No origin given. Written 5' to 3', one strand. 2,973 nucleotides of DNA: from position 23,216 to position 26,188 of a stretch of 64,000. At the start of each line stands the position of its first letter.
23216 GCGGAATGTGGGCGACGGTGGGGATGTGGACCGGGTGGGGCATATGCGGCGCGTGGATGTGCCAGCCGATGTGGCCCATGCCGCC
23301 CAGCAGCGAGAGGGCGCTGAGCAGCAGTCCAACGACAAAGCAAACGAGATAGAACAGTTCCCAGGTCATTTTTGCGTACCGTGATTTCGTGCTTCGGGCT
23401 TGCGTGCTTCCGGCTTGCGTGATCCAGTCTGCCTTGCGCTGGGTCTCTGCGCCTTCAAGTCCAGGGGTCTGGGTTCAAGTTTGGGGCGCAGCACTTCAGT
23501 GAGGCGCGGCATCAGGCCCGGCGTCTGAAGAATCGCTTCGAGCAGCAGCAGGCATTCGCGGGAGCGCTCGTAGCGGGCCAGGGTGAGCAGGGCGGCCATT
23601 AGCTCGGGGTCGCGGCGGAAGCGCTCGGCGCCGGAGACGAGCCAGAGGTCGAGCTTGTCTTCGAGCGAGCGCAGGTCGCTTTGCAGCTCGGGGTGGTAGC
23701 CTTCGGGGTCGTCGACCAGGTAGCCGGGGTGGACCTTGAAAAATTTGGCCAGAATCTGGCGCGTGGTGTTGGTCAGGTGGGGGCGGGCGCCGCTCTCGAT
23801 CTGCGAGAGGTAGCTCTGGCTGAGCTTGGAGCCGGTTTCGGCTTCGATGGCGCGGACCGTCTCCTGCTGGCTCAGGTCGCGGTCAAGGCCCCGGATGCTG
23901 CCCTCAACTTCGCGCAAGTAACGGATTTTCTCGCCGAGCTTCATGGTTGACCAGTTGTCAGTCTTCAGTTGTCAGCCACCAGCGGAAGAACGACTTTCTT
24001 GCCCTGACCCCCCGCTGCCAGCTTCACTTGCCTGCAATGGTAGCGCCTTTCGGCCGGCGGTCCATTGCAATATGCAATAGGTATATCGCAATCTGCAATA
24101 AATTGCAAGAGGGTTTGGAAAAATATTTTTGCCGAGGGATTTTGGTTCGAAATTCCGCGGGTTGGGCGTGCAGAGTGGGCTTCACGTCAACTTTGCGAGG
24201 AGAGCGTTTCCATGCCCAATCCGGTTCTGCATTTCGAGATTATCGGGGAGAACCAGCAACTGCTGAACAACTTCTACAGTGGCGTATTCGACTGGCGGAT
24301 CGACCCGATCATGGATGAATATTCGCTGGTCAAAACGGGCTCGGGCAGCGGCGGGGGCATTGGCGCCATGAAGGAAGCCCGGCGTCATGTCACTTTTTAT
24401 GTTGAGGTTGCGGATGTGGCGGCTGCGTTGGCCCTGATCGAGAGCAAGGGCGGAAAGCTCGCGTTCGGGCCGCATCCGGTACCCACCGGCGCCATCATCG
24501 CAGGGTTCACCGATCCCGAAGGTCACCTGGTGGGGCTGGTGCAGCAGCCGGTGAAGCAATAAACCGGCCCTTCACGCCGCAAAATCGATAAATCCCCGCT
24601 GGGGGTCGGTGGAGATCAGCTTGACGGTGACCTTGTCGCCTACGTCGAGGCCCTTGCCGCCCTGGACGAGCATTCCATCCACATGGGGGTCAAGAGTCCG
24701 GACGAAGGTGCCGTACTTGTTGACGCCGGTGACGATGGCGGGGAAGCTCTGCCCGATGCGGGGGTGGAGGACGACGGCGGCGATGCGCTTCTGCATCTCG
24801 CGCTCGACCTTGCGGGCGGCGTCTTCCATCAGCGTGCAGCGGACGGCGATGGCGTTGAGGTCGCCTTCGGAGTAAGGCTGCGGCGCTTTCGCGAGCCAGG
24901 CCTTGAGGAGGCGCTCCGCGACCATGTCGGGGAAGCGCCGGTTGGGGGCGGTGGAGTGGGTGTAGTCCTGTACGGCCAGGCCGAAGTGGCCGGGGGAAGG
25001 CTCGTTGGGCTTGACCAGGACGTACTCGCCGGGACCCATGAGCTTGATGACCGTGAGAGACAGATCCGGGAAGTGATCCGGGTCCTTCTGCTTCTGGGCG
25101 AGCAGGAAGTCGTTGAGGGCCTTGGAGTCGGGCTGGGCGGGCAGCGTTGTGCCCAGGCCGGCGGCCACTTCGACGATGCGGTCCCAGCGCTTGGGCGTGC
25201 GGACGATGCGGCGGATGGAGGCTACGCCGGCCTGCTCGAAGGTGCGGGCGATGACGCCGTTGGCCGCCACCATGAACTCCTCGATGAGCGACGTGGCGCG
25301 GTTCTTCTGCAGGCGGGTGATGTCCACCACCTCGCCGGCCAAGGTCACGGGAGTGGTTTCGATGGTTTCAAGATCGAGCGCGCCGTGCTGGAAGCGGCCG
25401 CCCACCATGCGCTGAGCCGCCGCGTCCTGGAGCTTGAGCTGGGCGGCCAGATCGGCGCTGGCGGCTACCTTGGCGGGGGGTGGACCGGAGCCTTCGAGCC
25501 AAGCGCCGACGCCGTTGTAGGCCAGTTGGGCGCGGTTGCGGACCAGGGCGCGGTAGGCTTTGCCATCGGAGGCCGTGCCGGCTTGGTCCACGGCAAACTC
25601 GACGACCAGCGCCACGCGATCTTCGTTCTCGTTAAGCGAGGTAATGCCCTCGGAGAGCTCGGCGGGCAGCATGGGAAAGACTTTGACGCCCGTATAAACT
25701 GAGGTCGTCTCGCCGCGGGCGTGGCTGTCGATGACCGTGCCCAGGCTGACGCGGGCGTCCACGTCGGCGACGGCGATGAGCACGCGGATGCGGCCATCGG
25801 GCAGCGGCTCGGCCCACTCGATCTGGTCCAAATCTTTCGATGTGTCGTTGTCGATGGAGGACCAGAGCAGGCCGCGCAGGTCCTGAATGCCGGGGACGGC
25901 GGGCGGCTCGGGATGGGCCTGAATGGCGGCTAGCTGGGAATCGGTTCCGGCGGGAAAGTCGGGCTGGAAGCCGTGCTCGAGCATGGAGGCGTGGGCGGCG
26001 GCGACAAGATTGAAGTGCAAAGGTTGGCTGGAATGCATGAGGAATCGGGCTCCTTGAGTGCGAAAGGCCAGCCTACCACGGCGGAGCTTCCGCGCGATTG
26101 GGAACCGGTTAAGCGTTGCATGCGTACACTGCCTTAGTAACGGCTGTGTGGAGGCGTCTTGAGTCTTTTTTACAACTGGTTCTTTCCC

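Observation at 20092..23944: Five-gene membrane-stress operon fusing an XRE regulator, NfeD, a micropeptide, flotillin and PspA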

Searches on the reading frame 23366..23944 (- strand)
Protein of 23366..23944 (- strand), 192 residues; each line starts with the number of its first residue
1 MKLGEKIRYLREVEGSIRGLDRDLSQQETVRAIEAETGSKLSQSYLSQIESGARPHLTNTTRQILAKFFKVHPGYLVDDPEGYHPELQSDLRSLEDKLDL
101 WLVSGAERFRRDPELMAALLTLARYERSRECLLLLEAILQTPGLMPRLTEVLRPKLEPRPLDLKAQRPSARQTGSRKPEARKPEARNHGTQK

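Call 3: search_protein_families(library=pfam, proteins=[window:23366-23944:-], max_evalue=0.01)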
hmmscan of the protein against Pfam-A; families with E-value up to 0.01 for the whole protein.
window:23366-23944:- (192 aa): 2 families
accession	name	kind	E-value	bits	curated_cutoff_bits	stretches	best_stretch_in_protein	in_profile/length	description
PF01381.28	HTH_3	-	5.1e-05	23.7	23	1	31-76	13-55/55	Helix-turn-helix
PF13560.12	HTH_31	-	0.006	17.3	27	0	3-67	2-52/64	Helix-turn-helix domain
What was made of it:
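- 23366..23944 (-): Cro/C1-type (XRE) HTH regulator, 192 aa: HTH at residues 1-80, a conserved four-helix C-terminal domain at 97-152, and a disordered basic tail. HTH_3 E=5e-5 (call 3).
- Checked: 23366-23944, 192 aa, HTH_3 E=5e-5 (call 3).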

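Call 4: search_protein_families(library=ncbifam, proteins=[window:23366-23944:-], max_evalue=0.01)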
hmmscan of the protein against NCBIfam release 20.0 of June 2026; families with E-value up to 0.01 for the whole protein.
window:23366-23944:- (192 aa): 0 families

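Call 10: search_protein_families(library=pfam, proteins=[window:23366-23944:-], max_evalue=10)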
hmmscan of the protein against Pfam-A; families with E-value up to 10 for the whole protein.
window:23366-23944:- (192 aa): 4 families
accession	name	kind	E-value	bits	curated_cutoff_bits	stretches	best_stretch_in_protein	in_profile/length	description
PF01381.28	HTH_3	-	5.1e-05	23.7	23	1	31-76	13-55/55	Helix-turn-helix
PF13560.12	HTH_31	-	0.006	17.3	27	1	3-67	2-52/64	Helix-turn-helix domain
PF12844.13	HTH_19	-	0.036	14.4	30.2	1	29-77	18-59/64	Helix-turn-helix domain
PF04486.18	SchA_CurD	-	0.12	13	24.2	1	12-57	61-106/119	SchA/CurD like domain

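Call 35: find_homologous_proteins(query=window:23366-23944:-, max_evalue=0.00001)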
Query window:23366-23944:- (192 aa): 8000 proteins with E <= 0.00001 among 8000 candidates; the best 120 are listed.
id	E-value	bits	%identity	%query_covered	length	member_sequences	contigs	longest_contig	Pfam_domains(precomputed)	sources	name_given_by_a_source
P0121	3.2e-117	407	98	100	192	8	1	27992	-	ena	-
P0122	1.1e-94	333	86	95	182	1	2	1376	-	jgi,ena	jgi:transcriptional regulator with XRE-family HTH domain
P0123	1.1e-94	333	82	100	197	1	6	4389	-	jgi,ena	jgi:transcriptional regulator with XRE-family HTH domain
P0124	2.5e-94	332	81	100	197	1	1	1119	-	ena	-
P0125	3.0e-94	332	86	92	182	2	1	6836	-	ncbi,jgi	ncbi:MAG TPA: helix-turn-helix transcriptional regulator [Terracidiphilus sp.]|jgi:transcriptional r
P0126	3.3e-94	332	83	96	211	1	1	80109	-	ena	-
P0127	3.8e-94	331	85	97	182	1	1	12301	-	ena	-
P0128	4.6e-94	331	85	95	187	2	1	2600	-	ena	-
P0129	5.3e-94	331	83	99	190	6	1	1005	-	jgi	jgi:transcriptional regulator with XRE-family HTH domain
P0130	3.3e-93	328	81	100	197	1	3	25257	-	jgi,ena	jgi:transcriptional regulator with XRE-family HTH domain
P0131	5.3e-93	328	82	100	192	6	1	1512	-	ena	-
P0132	5.6e-93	328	83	95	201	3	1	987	-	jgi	jgi:transcriptional regulator with XRE-family HTH domain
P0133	8.6e-93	327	81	100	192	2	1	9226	-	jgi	-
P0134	1.0e-92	327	81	100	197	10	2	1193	-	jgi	jgi:transcriptional regulator with XRE-family HTH domain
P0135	1.1e-92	327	81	100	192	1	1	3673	-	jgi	jgi:transcriptional regulator with XRE-family HTH domain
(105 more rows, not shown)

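Call 51: search_solved_structures(query=A3, max_evalue=1, show_alignments=1)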
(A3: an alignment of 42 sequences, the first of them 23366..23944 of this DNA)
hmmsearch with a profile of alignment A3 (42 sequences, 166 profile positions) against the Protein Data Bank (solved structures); distinct sequences matched with E-value up to 1: 7.
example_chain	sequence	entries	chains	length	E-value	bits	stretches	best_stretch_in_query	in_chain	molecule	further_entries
3qwg_A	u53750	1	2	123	8.8e-07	31.7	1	25-85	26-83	ESX-1 secretion-associated regulator EspR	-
3qf3_A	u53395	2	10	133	1e-06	31.5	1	25-85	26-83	ESX-1 secretion-associated regulator EspR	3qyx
3r1f_A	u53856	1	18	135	1.1e-06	31.4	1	25-85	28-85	ESX-1 secretion-associated regulator EspR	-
4ndw_A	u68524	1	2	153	1.4e-06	31.1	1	25-84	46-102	Nucleoid-associated protein EspR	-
9sf2_A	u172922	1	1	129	0.076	15.6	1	30-84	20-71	Transcriptional regulator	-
8dtq_A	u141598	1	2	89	0.17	14.5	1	26-81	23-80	Helix-turn-helix domain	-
1iuf_A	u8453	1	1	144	0.77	12.3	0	22-61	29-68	centromere abp1 protein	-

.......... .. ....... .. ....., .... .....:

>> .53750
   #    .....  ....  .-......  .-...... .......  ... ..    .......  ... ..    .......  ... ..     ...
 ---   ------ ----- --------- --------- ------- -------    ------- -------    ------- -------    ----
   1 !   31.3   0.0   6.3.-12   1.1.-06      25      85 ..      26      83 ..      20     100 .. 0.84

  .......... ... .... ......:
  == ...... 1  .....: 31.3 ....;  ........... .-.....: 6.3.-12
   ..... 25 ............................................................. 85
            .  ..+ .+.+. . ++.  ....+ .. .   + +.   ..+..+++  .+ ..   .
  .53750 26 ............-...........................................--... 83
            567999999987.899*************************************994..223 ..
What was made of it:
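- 23366..23944 (-): The family profile hits EspR at E about 1e-6 over residues 25-85 (call 51).
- On EspR-like regulator: Profile A3 against EspR chains gives E=9e-7 to 1.4e-6 over residues 25-85 (call 51).
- The nearest solved relative is EspR, which is annotated as a nucleoid-associated regulator (call 51).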

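Call 53: predict_structure(alignment_id=A3)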
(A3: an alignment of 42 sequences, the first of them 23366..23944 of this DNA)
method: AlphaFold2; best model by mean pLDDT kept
length: 192 residues; sequences in the alignment: 42
mean_pLDDT: 62.9   pTM: 0.45
mean pLDDT of the five models: 62.9, 60.6, 55.7, 50.9, 43.1
residues with pLDDT >= 90: 15; 70-90: 66; 50-70: 44; < 50: 67
segments of 3 or more residues with pLDDT < 50: 82-107, 154-192
pLDDT, mean of each block of 10 residues (from residue 1): 83 81 91 92 89 75 86 72 41 34 48 65 58 69 69 45 34 33 35 37
secondary structure, 60 per line:
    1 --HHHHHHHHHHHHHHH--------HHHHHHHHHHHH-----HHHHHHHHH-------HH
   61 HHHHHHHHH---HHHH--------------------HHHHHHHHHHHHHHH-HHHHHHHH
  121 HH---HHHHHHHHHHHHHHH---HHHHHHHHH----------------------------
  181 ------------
elements in order: H3-17 H26-37 H43-51 H59-69 H73-76 H97-111 H113-122 H126-140 H144-152
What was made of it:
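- On EspR-like regulator: The C-terminal domain is modelled at pLDDT 58-69 only (call 53).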

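Call 56: fold_search(model_id=the predicted structure, library=pdb)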
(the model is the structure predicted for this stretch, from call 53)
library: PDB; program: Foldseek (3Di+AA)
matches with E <= 10: 261; with E <= 0.001: 0
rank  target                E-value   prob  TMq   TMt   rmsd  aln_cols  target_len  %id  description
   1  3r1f_A                6.0e-03  1.00  0.37  0.54   9.2       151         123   21  Crystal structure of a key regulator of virulence in Mycobacterium tuberculosis (released 2011-08-03)
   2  3r1f_I                6.7e-03  1.00  0.37  0.54   9.4       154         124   21  Crystal structure of a key regulator of virulence in Mycobacterium tuberculosis (released 2011-08-03)
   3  3qf3_A                9.9e-03  1.00  0.35  0.49   9.0       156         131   21  Crystal structure of EspR transcription factor from mycobacterium tuberculosis (released 2011-09-14)
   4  3qf3_C                1.0e-02  1.00  0.36  0.51   9.3       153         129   21  Crystal structure of EspR transcription factor from mycobacterium tuberculosis (released 2011-09-14)
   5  3r1f_C                1.3e-02  1.00  0.37  0.54   9.1       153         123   21  Crystal structure of a key regulator of virulence in Mycobacterium tuberculosis (released 2011-08-03)
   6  3r1f_E                1.3e-02  1.00  0.35  0.51   9.1       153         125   22  Crystal structure of a key regulator of virulence in Mycobacterium tuberculosis (released 2011-08-03)
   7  3r1f_Q                1.6e-02  1.00  0.36  0.56   8.7       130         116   22  Crystal structure of a key regulator of virulence in Mycobacterium tuberculosis (released 2011-08-03)
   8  3r1f_M                1.6e-02  1.00  0.35  0.53   8.9       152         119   22  Crystal structure of a key regulator of virulence in Mycobacterium tuberculosis (released 2011-08-03)
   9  3qwg_A                1.9e-02  1.00  0.35  0.68   2.4        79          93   28  Crystal structure of EspRdelta10, C-terminal 10 amino acids deletion mutant of EspR transcription factor from Mycobact (released 2011-09-14)
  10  1y7y_B                2.4e-02  1.00  0.27  0.70   2.8        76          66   26  High-resolution crystal structure of the restriction-modification controller protein C.AhdI from Aeromonas hydrophila (released 2005-02-22)
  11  3r1f_R                2.6e-02  1.00  0.35  0.51  11.0       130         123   27  Crystal structure of a key regulator of virulence in Mycobacterium tuberculosis (released 2011-08-03)
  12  3qf3_D                3.8e-02  0.99  0.38  0.52   9.3       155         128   22  Crystal structure of EspR transcription factor from mycobacterium tuberculosis (released 2011-09-14)
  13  3pxp_A                4.1e-02  1.00  0.33  0.22   9.9       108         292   15  Crystal structure of a PAS and DNA binding domain containing protein (Caur_2278) from CHLOROFLEXUS AURANTIACUS J-10-FL (released 2011-01-19)
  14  3r1f_O                4.3e-02  1.00  0.34  0.67   2.7        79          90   28  Crystal structure of a key regulator of virulence in Mycobacterium tuberculosis (released 2011-08-03)
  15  3r1f_P                4.8e-02  1.00  0.32  0.62   2.6        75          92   31  Crystal structure of a key regulator of virulence in Mycobacterium tuberculosis (released 2011-08-03)
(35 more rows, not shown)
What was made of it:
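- On EspR-like regulator: The top Foldseek hits are EspR but weak: E=6e-3, TM 0.37, rmsd 9 Å (call 56).
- Tried and rejected: The C-terminal domain stayed unassigned (call 56).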

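Call 60: search_protein_families(library=padloc, proteins=[window:23366-23944:-], max_evalue=0.001)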
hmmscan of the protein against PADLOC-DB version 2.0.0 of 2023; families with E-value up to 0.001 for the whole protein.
window:23366-23944:- (192 aa): 0 families

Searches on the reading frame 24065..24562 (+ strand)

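Call 3: search_protein_families(library=pfam, proteins=[window:24065-24562:+], max_evalue=0.01)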
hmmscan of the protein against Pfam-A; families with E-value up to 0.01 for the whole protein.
window:24065-24562:+ (165 aa): 2 families
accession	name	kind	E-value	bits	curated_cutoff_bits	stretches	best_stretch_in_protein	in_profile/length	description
PF00903.31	Glyoxalase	-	3e-07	31.3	20.6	1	101-156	64-119/121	Glyoxalase/Bleomycin resistance protein/Dioxygenase superfamily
PF18029.7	Glyoxalase_6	-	0.0071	17.4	23.6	0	67-156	12-103/106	Glyoxalase-like domain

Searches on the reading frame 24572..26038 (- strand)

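Call 3: search_protein_families(library=pfam, proteins=[window:24572-26038:-], max_evalue=0.01)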
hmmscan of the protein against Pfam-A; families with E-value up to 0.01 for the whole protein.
window:24572-26038:- (488 aa): 3 families
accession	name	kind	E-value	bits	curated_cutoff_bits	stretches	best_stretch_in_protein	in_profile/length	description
PF00773.25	RNB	-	6.1e-75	252.9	29.3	1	52-383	2-325/326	RNB domain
PF18614.7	RNase_II_C_S1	-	4.3e-17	62.1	26.6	1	430-487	1-57/59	RNase II-type exonuclease C-terminal S1 domain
PF00575.29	S1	-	5.3e-05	24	22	1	426-486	2-71/74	S1 RNA binding domain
